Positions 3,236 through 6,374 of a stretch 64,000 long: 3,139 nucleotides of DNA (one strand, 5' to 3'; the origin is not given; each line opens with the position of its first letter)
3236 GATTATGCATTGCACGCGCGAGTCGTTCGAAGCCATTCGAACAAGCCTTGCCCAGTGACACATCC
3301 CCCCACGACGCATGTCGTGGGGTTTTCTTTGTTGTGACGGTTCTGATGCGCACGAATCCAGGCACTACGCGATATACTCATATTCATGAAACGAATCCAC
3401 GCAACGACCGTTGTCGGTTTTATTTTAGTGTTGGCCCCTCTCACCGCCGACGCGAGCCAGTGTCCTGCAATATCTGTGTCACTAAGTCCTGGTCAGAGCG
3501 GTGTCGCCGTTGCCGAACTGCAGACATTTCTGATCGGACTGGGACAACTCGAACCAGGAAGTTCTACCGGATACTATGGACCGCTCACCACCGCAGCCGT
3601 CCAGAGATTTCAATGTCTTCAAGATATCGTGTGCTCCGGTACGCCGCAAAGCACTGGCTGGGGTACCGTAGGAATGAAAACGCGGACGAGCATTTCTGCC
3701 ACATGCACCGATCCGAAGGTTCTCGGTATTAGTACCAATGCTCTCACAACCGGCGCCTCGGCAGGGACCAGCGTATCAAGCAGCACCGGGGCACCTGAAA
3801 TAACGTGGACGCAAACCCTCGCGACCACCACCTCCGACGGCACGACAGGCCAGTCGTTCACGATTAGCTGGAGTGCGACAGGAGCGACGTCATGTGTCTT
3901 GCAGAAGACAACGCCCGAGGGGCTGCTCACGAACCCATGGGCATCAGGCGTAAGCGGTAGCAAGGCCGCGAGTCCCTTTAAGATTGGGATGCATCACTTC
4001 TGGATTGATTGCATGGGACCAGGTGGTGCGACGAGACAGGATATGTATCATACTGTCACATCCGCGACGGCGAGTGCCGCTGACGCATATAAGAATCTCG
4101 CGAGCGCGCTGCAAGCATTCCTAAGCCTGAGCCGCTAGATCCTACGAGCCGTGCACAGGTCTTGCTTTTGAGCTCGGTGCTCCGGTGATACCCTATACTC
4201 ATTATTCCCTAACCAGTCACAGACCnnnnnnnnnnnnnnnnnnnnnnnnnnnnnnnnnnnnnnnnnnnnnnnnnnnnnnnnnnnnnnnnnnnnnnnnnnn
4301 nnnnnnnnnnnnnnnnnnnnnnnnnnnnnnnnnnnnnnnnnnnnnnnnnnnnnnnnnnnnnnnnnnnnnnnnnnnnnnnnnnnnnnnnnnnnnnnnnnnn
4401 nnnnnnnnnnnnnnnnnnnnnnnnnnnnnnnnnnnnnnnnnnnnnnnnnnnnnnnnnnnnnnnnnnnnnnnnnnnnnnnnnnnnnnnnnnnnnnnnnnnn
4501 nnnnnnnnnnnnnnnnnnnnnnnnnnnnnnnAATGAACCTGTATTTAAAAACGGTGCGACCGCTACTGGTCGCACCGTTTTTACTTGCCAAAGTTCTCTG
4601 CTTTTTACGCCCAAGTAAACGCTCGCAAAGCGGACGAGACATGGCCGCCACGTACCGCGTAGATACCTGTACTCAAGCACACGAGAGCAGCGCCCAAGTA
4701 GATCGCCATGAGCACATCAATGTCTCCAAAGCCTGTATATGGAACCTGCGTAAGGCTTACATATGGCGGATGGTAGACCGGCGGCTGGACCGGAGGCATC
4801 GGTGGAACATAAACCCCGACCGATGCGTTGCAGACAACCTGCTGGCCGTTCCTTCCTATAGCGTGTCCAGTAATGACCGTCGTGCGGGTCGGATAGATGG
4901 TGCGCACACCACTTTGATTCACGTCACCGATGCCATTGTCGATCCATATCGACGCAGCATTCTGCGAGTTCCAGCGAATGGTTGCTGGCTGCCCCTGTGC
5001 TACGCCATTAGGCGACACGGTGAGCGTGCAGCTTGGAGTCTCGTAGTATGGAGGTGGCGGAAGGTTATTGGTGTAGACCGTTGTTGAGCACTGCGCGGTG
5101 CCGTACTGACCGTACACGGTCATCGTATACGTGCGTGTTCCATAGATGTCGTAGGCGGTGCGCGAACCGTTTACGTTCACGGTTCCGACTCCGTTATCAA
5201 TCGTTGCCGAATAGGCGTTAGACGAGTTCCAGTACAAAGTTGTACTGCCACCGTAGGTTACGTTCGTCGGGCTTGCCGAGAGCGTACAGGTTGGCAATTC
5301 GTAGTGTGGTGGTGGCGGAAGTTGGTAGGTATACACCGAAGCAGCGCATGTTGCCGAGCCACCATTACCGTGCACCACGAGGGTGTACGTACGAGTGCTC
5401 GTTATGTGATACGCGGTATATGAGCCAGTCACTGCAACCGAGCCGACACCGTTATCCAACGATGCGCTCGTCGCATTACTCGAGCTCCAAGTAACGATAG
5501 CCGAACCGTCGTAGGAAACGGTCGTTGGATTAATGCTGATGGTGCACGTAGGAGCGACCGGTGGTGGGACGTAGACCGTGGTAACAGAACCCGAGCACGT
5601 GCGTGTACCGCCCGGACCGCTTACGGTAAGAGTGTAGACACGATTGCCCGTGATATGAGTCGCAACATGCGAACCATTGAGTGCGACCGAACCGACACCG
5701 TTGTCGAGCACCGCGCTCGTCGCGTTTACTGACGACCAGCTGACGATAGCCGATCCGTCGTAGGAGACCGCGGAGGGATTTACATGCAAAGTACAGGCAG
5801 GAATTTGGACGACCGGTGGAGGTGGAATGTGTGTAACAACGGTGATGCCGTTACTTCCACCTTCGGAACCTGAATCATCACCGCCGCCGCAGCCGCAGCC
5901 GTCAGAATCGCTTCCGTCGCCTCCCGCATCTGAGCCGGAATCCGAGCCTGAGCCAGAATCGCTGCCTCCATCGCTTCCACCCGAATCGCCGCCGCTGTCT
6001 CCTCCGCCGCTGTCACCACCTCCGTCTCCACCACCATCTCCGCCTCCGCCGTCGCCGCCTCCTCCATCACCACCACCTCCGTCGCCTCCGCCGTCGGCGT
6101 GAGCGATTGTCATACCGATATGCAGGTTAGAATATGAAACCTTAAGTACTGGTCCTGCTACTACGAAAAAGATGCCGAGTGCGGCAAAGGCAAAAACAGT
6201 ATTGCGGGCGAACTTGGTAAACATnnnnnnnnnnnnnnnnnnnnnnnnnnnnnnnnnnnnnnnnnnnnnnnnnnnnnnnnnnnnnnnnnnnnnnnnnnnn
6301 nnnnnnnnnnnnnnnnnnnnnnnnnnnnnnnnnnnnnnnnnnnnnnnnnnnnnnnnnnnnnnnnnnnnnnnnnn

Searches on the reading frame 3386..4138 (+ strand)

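Call 4: search_protein_families(library=pfam, proteins=[window:3386-4138:+], max_evalue=1)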
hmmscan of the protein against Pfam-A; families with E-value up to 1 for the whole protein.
window:3386-4138:+ (250 aa): 2 families
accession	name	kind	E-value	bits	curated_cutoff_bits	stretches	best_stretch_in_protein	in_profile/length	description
PF01471.23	PG_binding_1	-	2.6e-08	34.4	23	1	39-76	2-38/57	Putative peptidoglycan binding domain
PF10428.14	SOG2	-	0.057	13.3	26.9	1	125-247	252-363/475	RAM signalling pathway protein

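Call 5: search_protein_families(library=ncbifam, proteins=[window:3386-4138:+], max_evalue=1)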
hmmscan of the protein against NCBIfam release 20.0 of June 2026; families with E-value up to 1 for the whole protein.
window:3386-4138:+ (250 aa): 2 families
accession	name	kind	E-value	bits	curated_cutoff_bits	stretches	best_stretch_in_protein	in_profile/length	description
TIGR02869.1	spore_SleB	equivalog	0.0027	17.6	236.5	1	32-106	6-79/201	spore cortex-lytic enzyme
NF004786.0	PRK06132.1-3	equivalog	0.023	13.5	329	1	41-81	222-261/418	hypothetical protein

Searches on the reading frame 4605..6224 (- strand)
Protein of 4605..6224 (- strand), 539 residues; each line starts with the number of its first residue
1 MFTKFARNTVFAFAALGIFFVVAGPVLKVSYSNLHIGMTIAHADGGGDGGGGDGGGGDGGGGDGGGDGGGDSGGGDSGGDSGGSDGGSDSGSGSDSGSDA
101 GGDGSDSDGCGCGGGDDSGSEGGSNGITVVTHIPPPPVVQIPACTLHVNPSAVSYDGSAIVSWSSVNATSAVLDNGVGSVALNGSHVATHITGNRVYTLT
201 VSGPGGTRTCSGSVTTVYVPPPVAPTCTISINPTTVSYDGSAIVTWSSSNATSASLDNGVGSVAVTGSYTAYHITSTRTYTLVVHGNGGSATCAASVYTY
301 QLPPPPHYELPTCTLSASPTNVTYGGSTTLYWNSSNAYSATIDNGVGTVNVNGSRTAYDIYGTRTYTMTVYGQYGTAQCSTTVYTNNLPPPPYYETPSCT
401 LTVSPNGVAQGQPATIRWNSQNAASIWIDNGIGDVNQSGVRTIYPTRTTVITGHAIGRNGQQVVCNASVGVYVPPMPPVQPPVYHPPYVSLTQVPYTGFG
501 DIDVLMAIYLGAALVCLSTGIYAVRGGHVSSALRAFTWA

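Call 4: search_protein_families(library=pfam, proteins=[window:4605-6224:-], max_evalue=1)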
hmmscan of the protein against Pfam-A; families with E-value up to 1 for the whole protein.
window:4605-6224:- (539 aa): 3 families
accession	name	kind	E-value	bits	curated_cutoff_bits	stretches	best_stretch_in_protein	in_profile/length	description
PF14059.11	DUF4251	-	0.033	14.7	27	0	335-387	58-113/133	Domain of unknown function (DUF4251)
PF17638.7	UL42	-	0.14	12.6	25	1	464-504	25-65/125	HCMV UL42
PF19740.4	DUF6229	-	0.19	12.1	25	0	243-297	8-57/62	Family of unknown function (DUF6229)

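Call 5: search_protein_families(library=ncbifam, proteins=[window:4605-6224:-], max_evalue=1)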
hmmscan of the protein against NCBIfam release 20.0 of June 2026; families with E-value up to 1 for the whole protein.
window:4605-6224:- (539 aa): 0 families

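Call 42: list_cluster_members(proteins=[P0152, window:4605-6224:-, window:46920-48800:-, window:50212-51351:-, window:48903-49457:-, window:52414-53514:+, window:49676-50155:-])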
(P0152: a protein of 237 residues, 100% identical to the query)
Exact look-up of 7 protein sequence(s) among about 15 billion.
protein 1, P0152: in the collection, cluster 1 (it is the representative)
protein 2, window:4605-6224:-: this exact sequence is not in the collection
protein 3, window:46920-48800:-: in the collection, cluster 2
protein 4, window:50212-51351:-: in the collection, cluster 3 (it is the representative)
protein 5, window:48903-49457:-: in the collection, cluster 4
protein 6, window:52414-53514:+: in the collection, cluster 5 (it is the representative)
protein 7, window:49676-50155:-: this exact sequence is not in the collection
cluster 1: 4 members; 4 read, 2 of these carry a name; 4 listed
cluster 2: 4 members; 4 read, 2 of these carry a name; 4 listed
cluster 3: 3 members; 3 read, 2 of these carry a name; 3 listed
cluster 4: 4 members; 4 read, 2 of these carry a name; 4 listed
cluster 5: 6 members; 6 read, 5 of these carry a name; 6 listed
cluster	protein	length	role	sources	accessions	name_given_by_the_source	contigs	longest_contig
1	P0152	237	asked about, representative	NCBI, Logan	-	-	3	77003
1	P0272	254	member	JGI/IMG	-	LPXTG-site transpeptidase (sortase) family protein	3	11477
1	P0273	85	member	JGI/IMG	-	LPXTG-site transpeptidase (sortase) family protein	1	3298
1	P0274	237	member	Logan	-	-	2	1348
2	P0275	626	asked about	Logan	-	-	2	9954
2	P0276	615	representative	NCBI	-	-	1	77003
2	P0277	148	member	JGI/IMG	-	hypothetical protein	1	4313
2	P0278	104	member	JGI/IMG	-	hypothetical protein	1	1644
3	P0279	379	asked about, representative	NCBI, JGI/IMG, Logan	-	hypothetical protein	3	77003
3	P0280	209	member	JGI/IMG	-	hypothetical protein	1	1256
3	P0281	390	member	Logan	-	-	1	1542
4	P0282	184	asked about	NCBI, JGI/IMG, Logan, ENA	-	-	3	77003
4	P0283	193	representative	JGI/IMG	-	hypothetical protein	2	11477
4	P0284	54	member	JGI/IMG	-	hypothetical protein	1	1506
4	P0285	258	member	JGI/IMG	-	-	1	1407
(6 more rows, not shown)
